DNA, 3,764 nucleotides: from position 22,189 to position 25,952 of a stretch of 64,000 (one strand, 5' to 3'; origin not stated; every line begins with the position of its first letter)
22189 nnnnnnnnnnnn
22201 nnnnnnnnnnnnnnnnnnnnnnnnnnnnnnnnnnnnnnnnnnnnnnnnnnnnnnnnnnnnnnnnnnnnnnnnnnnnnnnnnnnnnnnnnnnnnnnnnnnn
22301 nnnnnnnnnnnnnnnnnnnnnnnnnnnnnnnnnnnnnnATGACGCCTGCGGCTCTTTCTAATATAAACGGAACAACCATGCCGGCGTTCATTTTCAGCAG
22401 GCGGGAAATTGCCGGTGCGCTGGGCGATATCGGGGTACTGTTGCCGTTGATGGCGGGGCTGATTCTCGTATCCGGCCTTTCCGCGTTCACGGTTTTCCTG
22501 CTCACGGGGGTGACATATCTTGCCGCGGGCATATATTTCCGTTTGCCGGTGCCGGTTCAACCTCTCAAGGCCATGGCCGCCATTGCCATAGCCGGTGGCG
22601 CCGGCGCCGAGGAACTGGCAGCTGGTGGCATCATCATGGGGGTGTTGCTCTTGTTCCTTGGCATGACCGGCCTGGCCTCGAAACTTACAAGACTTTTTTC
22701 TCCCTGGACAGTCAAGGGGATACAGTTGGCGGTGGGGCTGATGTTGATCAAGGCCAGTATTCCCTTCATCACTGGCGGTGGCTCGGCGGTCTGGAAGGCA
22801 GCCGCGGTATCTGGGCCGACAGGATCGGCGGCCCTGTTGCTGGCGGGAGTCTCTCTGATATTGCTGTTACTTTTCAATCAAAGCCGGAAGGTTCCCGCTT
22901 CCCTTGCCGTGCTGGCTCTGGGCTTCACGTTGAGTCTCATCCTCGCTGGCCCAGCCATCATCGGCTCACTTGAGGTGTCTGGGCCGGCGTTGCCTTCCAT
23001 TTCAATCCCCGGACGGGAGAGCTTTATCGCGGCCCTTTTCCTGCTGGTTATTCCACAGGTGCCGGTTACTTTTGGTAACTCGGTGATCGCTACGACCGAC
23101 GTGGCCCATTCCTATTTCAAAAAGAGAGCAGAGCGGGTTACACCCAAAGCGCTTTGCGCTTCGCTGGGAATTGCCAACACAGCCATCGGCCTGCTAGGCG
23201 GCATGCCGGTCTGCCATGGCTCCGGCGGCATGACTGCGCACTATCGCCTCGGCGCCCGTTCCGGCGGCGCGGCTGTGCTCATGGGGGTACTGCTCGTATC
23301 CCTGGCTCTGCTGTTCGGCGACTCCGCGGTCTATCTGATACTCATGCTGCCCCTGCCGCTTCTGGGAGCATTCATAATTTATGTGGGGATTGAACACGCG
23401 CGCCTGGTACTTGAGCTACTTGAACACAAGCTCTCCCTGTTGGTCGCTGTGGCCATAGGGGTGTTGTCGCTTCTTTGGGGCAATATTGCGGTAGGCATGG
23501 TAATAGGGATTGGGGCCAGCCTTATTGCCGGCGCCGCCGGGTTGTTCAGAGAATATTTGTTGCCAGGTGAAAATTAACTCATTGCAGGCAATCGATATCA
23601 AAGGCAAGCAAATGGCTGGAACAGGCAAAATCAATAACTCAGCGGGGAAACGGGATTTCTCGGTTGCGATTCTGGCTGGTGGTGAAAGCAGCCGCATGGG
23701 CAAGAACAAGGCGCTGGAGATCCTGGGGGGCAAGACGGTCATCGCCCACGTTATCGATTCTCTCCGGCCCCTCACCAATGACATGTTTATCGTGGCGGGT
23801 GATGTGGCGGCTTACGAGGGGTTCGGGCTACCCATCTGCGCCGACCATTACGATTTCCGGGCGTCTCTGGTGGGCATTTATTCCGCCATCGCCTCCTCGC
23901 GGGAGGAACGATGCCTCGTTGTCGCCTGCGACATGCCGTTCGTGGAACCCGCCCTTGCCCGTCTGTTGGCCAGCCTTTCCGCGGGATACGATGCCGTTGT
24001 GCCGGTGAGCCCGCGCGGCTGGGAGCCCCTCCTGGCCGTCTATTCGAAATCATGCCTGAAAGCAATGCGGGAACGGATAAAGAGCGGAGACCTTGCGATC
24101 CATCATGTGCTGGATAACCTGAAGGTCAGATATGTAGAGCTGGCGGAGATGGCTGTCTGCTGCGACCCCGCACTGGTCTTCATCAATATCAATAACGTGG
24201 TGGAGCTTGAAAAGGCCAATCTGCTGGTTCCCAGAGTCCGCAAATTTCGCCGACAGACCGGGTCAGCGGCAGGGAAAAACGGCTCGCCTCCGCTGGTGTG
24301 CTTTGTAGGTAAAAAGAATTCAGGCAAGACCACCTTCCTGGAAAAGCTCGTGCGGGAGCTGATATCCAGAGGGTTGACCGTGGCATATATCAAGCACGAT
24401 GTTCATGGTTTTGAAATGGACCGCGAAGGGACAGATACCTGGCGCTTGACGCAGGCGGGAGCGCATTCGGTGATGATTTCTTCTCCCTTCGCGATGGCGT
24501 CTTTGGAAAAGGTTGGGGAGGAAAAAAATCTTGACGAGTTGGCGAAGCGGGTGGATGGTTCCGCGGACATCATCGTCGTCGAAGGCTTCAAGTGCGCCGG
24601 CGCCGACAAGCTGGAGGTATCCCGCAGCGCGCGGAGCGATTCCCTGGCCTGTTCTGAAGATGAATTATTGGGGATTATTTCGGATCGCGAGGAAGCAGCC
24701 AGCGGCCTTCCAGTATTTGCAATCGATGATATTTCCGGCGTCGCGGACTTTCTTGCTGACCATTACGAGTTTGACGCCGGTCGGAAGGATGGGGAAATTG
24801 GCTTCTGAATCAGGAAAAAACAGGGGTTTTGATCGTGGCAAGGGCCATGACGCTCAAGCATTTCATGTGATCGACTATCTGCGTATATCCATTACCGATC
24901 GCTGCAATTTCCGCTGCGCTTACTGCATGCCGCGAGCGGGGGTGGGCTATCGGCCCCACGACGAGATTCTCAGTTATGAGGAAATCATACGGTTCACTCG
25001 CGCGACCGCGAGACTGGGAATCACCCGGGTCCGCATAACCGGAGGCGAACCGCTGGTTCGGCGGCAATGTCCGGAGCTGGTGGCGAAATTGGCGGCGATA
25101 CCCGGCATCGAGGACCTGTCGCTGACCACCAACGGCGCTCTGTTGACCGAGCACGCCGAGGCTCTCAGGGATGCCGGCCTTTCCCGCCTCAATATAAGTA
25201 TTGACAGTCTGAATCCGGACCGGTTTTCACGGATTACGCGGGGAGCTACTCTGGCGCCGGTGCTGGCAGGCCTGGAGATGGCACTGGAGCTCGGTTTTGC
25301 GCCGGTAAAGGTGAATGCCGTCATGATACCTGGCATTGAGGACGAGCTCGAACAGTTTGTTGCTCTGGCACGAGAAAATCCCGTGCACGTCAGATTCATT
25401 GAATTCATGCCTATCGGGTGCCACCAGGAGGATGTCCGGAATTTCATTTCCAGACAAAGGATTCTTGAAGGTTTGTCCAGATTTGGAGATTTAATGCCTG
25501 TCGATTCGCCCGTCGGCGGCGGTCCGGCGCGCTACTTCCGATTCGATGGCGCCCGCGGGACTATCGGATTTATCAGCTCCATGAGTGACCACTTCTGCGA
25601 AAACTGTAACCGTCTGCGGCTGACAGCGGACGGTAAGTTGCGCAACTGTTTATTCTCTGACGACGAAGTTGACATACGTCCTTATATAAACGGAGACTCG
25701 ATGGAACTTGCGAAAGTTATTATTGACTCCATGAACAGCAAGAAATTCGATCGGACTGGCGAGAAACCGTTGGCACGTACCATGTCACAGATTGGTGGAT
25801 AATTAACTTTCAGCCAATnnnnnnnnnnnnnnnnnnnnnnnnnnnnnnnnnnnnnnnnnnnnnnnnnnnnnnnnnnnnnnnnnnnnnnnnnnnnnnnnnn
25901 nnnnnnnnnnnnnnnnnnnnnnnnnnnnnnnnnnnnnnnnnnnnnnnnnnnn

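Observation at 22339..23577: MOT1-family (eukaryote-type) molybdate permease inside a bacterial Moco biosynthesis operon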

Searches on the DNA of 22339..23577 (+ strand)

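Call 56: search_rna_families(sources=[L002, L003, L004, L006, L007, L010, L012, L027, L040, L077], threshold=gathering)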
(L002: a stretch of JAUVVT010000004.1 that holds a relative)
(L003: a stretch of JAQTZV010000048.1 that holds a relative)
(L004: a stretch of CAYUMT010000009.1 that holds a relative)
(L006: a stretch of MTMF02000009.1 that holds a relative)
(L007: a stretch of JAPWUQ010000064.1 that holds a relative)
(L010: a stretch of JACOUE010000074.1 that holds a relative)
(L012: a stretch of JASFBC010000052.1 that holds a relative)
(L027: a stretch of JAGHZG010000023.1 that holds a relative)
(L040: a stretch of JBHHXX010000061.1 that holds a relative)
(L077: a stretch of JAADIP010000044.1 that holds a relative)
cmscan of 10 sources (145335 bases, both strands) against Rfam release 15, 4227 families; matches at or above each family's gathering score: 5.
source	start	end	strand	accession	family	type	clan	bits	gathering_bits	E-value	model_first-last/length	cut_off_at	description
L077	1687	1845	+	RF01055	Molybdenum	Cis-reg; riboswitch;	-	71.8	36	5.2e-15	1-135/135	no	Molybdenum/Tungsten riboswitch aptamer (Moco RNA motif)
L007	2452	2524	+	RF00005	tRNA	Gene; tRNA;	CL00001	70.1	29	6.5e-13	1-71/71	no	tRNA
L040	11267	11338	-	RF00005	tRNA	Gene; tRNA;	CL00001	66.2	29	8e-12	1-71/71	no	tRNA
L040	11499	11573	+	RF00005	tRNA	Gene; tRNA;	CL00001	64.8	29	1.9e-11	1-71/71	no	tRNA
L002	1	108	-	RF00174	Cobalamin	Cis-reg; riboswitch;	CL00101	54.2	31.5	2.4e-10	1-111/189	3'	Cobalamin riboswitch aptamer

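Call 57: search_rna_families(sources=[L014, L023, L034, L035, L038, L042, L047, L054, L057, L059, L063, L076, L073, L026, L015, L008, L011, L009], threshold=gathering)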
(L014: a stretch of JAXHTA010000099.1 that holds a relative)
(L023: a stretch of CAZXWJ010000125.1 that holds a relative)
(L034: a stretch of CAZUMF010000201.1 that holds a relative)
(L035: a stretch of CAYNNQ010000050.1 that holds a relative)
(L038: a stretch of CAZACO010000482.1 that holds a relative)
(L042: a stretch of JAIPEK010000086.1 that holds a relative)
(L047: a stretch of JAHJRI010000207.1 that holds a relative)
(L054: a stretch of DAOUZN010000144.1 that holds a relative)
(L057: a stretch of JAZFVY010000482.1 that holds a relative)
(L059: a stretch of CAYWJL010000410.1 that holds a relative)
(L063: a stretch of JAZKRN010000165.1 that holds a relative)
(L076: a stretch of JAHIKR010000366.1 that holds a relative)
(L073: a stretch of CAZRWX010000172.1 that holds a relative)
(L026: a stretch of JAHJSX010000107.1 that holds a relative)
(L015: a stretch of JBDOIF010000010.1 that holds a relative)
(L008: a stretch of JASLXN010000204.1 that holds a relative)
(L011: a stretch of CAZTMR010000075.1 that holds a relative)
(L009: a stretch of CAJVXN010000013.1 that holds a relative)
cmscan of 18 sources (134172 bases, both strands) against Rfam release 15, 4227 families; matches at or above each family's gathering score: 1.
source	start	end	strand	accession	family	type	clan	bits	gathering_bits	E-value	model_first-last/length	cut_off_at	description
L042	5390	5463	-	RF00005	tRNA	Gene; tRNA;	CL00001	56.6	29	3.3e-09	1-71/71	no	tRNA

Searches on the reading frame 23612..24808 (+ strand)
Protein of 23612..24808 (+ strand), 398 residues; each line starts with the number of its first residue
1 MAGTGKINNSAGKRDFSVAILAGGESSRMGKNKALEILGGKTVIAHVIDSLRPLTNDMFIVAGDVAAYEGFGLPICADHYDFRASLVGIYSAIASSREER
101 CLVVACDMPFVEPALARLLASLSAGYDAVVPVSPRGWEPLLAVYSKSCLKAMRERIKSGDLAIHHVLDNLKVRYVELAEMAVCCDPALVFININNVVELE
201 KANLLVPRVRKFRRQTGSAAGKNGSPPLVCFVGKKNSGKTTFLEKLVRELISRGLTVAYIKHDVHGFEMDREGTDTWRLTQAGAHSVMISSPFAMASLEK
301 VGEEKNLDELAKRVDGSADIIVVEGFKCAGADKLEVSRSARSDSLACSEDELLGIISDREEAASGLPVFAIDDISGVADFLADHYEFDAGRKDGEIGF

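Call 6: search_protein_families(library=pfam, proteins=[window:23612-24808:+], max_evalue=0.01)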
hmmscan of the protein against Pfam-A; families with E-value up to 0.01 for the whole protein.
window:23612-24808:+ (398 aa): 4 families
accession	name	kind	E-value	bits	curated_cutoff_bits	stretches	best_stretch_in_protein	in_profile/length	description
PF03205.20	MobB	-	9.6e-39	132.8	26.6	1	229-358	2-133/133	Molybdopterin guanine dinucleotide synthesis protein B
PF12804.13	NTP_transf_3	-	6e-35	121.2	27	1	19-161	2-148/160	MobA-like NTP transferase domain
PF16575.11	CLP1_P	-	0.0034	17.7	26.6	1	233-264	1-32/188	mRNA cleavage and polyadenylation factor CLP1 P-loop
PF25199.1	nSTAND_NTPase5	-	0.0045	17.3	34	0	220-264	35-80/145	Novel STAND NTPase 5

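Call 7: search_protein_families(library=ncbifam, proteins=[window:23612-24808:+], max_evalue=0.01)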
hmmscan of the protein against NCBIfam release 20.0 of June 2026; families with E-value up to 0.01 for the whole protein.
window:23612-24808:+ (398 aa): 32 families (the best 25 are shown)
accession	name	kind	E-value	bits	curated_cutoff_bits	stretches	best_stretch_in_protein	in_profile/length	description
NF011056.0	PRK14489.1-1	equivalog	6.1e-93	311.8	379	1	15-385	5-354/363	bifunctional molybdenum cofactor guanylyltransferase MobA/molybdopterin-guanine dinucleotide biosynthesis adaptor protein MobB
NF011059.0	PRK14490.1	equivalog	1.1e-42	146.6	354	2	229-385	14-172/374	bifunctional molybdenum cofactor guanylyltransferase MobA/molybdopterin-guanine dinucleotide biosynthesis adaptor protein MobB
TIGR00176.1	mobB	equivalog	2.4e-38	131.6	76.2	1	230-381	3-152/155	molybdopterin-guanine dinucleotide biosynthesis protein B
NF001457.0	PRK00317.1-3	equivalog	1.6e-34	119.2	164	1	18-201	4-192/200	molybdenum cofactor guanylyltransferase MobA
NF011057.0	PRK14489.1-2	subfamily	2.1e-33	116.1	541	1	17-383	8-359/363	bifunctional molybdenum cofactor guanylyltransferase MobA/molybdopterin-guanine dinucleotide biosynthesis adaptor protein MobB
NF011060.0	PRK14491.1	equivalog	1.5e-32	112.9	532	1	226-385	11-174/598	bifunctional molybdopterin-guanine dinucleotide biosynthesis adaptor protein MobB/molybdopterin molybdotransferase MoeA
TIGR02665.1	molyb_mobA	equivalog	7.7e-28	97.8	151.85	1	17-199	2-185/186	molybdenum cofactor guanylyltransferase MobA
NF002741.0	PRK02726.1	equivalog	6.9e-22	78.1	179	1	13-183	5-184/200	molybdenum cofactor guanylyltransferase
NF011066.0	PRK14495.1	equivalog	9.8e-22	77.5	596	1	231-382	6-157/452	putative molybdopterin-guanine dinucleotide biosynthesis protein MobB/unknown domain fusion protein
NF008021.0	PRK10751.1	equivalog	1.1e-20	74.4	204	1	225-384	5-168/174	molybdopterin-guanine dinucleotide biosynthesis protein MobB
NF001837.0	PRK00560.1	equivalog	3.4e-17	62.8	182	1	17-202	10-187/196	molybdenum cofactor guanylyltransferase MobA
NF011065.0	PRK14494.1-4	equivalog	3.2e-12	46.3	287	1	228-382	12-157/244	putative molybdopterin-guanine dinucleotide biosynthesis protein MobB/FeS domain-containing protein protein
NF011064.0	PRK14494.1-3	equivalog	5.9e-12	45.5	418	1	229-329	4-96/244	putative molybdopterin-guanine dinucleotide biosynthesis protein MobB/FeS domain-containing protein protein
NF011063.0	PRK14494.1-2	equivalog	7.5e-12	45.4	258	1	229-330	4-102/227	putative molybdopterin-guanine dinucleotide biosynthesis protein MobB/FeS domain-containing protein protein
NF011062.0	PRK14494.1-1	equivalog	1.4e-11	44.4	323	1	230-328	5-95/231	putative molybdopterin-guanine dinucleotide biosynthesis protein MobB/FeS domain-containing protein protein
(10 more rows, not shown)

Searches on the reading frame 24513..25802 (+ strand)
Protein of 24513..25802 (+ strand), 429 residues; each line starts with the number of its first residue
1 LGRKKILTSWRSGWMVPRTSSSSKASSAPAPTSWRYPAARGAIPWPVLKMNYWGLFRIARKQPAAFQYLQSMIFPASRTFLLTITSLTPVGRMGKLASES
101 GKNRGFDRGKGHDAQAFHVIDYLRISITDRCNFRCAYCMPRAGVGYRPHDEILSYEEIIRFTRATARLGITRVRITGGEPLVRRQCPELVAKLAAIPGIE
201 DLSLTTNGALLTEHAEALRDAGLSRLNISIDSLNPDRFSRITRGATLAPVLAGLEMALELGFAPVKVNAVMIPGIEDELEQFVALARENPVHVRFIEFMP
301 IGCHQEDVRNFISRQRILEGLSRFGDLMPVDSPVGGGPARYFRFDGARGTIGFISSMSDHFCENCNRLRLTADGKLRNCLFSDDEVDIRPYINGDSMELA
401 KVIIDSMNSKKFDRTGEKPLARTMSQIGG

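Call 6: search_protein_families(library=pfam, proteins=[window:24513-25802:+], max_evalue=0.01)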
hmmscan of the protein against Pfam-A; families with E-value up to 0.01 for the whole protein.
window:24513-25802:+ (429 aa): 3 families
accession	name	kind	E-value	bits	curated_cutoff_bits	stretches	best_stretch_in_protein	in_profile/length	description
PF04055.27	Radical_SAM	-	3.3e-36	125.4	29.5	1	125-285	1-165/166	Radical SAM superfamily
PF06463.18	Mob_synth_C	-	8.4e-34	116.7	37.4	1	292-411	2-123/128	Molybdenum Cofactor Synthesis C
PF13353.11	Fer4_12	-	0.0015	19.3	22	1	130-231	14-114/137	4Fe-4S single cluster domain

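Call 7: search_protein_families(library=ncbifam, proteins=[window:24513-25802:+], max_evalue=0.01)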
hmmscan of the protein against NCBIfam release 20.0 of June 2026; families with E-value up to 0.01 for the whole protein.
window:24513-25802:+ (429 aa): 62 families (the best 25 are shown)
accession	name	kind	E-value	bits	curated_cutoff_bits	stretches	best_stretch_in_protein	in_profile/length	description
TIGR02666.1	moaA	equivalog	2.1e-107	359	284.05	1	120-429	9-336/336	GTP 3',8-cyclase MoaA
TIGR02668.1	moaA_archaeal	equivalog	3.8e-66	223.1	325.25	1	120-408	9-296/303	GTP 3',8-cyclase MoaA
NF001199.0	PRK00164.2-1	equivalog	6.9e-63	212.6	231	1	120-410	11-301/308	GTP 3',8-cyclase MoaA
TIGR04347.1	pseudo_SAM_Halo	equivalog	2e-18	66.9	525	1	126-289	43-202/390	TIGR04347 family pseudo-SAM/SPASM protein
NF045702.1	rSAM_GDGT_ether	equivalog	1.1e-17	63.8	450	1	124-317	89-284/486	tetraether lipid synthase Tes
NF045646.2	rSAM_Se_TrsS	equivalog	2.3e-16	59.4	490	1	125-303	90-268/441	radical SAM (seleno)protein TrsS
NF038283.1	viperin_w_prok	equivalog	3e-15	56.1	180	1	127-246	8-130/281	viperin family antiviral radical SAM protein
TIGR02109.1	PQQ_syn_pqqE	equivalog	1.3e-14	54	381.35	1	124-288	10-171/358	pyrroloquinoline quinone biosynthesis protein PqqE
NF049973.1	radical_Rv1681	equivalog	2.7e-14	52.8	380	1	130-288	81-236/326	Rv1681 family radical SAM protein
TIGR04545.1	rSAM_ahbD_hemeb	equivalog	3.5e-14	53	500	1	127-321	6-198/339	heme b synthase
NF045574.1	sacti_mat_StsB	exception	8.5e-14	51.2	625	1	125-311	100-282/466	StsB family radical SAM/SPASM domain sactipeptide maturase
TIGR04055.1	rSAM_NirJ2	equivalog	1.3e-13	51.2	500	1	127-298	6-173/326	putative heme d1 biosynthesis radical SAM protein NirJ2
TIGR04311.1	rSAM_Geo_metal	subfamily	1.6e-13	50.5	400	1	123-252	5-134/423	radical SAM/SPASM family putative metalloenzyme maturase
TIGR04303.1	GeoRSP_rSAM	equivalog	2e-13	50.6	400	1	126-292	10-170/325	GeoRSP system radical SAM/SPASM protein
TIGR04317.1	W_rSAM_matur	equivalog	2.7e-13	49.8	380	1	122-256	5-135/349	tungsten cofactor oxidoreductase radical SAM maturase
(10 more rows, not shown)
